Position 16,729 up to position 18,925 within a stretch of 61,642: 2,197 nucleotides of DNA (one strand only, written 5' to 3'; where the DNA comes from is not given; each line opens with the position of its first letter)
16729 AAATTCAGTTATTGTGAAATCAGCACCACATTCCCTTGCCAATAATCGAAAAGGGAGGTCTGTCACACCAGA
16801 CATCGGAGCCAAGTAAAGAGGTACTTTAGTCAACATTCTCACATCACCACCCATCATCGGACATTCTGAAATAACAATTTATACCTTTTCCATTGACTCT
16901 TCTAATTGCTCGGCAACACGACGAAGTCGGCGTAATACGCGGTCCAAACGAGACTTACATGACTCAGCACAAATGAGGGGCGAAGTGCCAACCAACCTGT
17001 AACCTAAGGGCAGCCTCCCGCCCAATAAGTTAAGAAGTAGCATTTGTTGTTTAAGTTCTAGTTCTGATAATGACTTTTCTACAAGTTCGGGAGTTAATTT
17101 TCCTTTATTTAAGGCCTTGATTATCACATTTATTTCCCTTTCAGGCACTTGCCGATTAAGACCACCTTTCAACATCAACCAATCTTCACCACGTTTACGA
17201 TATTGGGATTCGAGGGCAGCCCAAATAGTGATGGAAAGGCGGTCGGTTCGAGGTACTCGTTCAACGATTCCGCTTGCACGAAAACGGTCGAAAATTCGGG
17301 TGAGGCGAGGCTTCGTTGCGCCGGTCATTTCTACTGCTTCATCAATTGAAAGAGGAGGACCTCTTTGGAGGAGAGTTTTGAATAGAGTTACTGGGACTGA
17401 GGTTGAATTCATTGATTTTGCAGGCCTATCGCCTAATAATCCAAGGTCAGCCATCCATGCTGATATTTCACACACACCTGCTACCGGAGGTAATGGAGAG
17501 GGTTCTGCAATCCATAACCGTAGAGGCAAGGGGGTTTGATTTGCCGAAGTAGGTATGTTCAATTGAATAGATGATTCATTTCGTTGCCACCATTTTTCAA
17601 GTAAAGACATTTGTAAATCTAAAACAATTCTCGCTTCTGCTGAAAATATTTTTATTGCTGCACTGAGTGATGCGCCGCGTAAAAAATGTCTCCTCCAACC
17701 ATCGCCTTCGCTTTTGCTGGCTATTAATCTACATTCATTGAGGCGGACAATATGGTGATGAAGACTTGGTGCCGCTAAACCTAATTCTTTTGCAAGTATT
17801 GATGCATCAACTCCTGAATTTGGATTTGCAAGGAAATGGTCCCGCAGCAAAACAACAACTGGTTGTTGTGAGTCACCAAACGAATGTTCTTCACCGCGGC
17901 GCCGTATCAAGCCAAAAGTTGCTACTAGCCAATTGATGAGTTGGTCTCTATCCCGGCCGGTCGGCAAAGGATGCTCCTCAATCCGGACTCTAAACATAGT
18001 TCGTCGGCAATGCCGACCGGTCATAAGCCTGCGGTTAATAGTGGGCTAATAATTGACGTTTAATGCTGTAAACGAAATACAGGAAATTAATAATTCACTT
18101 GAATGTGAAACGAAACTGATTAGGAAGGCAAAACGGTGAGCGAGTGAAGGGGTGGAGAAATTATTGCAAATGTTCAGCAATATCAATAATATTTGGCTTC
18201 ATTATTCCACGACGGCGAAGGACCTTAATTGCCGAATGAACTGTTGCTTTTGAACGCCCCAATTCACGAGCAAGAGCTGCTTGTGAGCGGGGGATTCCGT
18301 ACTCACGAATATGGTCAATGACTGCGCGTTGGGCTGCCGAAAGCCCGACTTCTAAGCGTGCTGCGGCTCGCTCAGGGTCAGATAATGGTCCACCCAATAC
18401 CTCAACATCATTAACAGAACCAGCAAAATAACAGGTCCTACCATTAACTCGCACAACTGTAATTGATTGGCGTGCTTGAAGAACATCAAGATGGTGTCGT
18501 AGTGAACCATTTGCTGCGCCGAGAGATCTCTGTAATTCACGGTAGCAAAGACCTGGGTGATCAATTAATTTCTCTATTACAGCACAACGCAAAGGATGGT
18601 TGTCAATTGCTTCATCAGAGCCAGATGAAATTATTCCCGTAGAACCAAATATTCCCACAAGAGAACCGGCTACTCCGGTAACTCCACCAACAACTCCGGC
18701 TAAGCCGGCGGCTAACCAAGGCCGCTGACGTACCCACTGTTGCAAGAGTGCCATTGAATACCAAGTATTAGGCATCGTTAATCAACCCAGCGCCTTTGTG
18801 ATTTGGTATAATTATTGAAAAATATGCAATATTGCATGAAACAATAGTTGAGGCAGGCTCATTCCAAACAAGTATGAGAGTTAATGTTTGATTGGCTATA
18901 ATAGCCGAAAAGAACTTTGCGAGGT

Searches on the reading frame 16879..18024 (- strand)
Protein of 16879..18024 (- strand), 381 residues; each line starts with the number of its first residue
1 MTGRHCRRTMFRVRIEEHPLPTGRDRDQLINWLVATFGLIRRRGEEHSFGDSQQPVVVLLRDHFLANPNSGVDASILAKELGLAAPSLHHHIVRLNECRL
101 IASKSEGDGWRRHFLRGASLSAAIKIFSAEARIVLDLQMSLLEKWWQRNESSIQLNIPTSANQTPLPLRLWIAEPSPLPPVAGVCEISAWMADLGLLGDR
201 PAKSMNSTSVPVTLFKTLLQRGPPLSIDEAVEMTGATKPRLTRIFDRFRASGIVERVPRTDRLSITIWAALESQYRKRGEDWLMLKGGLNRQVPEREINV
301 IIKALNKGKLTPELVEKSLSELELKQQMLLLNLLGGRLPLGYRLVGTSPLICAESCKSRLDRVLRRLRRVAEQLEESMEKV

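Call 15: search_protein_families(library=pfam, proteins=[window:16879-18024:-], max_evalue=0.001)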
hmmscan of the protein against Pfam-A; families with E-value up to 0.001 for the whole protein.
window:16879-18024:- (381 aa): 2 families
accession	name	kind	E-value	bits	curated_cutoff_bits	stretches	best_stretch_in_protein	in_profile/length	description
PF12802.13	MarR_2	-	4.7e-08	33.5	27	1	219-259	14-56/61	MarR family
PF09339.16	HTH_IclR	-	0.00058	20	22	0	74-102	21-49/52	IclR helix-turn-helix domain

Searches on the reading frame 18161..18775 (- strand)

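Call 15: search_protein_families(library=pfam, proteins=[window:18161-18775:-], max_evalue=0.001)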
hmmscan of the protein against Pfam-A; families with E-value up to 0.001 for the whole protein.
window:18161-18775:- (204 aa): 9 families
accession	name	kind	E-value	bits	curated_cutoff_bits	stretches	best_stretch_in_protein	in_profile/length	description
PF13412.12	HTH_24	-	2.2e-08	34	21.9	1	164-191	19-46/48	Winged helix-turn-helix DNA-binding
PF24266.1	HTH_HVO_0163_N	-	2.5e-08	34.3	31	1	63-125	4-66/70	HVO_0163, N-terminal HTH domain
PF12840.13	HTH_20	-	2.2e-06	28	27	0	149-192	6-48/51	Helix-turn-helix domain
PF12802.13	MarR_2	-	5.9e-06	26.8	27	1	144-190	2-48/61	MarR family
PF09339.16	HTH_IclR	-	7.5e-05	22.9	22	0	151-191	7-47/52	IclR helix-turn-helix domain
PF01726.22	LexA_DNA_bind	-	0.00038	20.6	23.7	0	144-192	3-56/65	LexA DNA binding domain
PF25212.1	HVO_A0114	-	0.00039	20.6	27.6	0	141-192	16-66/84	HVO_A0114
PF01022.26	HTH_5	-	0.0004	20.7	22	0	61-99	2-39/47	Bacterial regulatory protein, arsR family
PF13730.12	HTH_36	-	0.0006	20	25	0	162-191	26-54/55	Helix-turn-helix domain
